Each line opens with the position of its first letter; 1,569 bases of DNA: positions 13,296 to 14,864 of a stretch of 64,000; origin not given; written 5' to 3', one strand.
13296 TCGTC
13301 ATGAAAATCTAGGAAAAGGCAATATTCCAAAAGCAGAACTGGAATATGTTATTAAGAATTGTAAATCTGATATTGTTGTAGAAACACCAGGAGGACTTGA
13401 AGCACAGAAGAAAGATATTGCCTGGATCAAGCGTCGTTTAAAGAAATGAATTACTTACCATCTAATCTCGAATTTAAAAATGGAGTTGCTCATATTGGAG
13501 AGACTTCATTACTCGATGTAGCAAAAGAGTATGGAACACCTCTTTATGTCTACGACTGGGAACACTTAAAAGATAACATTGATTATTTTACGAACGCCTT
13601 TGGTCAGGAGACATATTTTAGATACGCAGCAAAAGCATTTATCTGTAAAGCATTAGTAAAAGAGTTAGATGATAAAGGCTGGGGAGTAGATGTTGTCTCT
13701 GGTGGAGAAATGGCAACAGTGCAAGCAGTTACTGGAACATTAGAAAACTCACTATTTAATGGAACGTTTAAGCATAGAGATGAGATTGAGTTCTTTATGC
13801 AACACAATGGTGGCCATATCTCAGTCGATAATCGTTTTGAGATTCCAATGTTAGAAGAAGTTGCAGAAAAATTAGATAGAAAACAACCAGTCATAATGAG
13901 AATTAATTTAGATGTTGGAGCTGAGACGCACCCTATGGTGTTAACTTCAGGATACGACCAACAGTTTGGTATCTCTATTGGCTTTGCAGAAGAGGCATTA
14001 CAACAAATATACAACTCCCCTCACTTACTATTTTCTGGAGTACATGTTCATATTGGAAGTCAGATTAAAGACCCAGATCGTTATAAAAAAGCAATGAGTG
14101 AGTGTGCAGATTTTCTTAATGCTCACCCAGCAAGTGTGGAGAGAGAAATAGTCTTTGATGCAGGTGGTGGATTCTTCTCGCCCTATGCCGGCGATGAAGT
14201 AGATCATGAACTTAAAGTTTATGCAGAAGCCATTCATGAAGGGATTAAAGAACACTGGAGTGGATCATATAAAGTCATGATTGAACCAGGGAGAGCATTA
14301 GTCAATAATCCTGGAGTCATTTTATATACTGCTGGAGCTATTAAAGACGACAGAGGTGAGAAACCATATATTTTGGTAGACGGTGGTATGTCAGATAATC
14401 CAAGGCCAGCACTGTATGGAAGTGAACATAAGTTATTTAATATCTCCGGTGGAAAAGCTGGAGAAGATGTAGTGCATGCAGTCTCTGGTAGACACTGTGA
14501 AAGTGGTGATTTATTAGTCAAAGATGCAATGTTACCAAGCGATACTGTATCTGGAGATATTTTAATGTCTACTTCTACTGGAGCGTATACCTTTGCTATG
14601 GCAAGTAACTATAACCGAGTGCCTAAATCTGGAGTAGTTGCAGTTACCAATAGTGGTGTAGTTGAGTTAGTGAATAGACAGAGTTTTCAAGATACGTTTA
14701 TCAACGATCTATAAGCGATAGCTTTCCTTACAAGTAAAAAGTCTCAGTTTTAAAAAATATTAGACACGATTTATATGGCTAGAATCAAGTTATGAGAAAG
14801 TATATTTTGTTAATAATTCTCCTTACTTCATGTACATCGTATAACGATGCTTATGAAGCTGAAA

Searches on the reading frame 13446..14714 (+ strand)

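Call 10: search_protein_families(library=pfam, proteins=[window:13446-14714:+], max_evalue=0.01)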
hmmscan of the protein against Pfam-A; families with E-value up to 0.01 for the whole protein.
window:13446-14714:+ (422 aa): 2 families
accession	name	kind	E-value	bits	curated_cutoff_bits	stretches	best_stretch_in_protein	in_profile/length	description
PF02784.22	Orn_Arg_deC_N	-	1.7e-43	149.2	23.4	1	43-286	6-246/247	Pyridoxal-dependent decarboxylase, pyridoxal binding domain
PF00278.28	Orn_DAP_Arg_deC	-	1.5e-13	51.3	23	1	34-379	2-95/95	Pyridoxal-dependent decarboxylase, C-terminal sheet domain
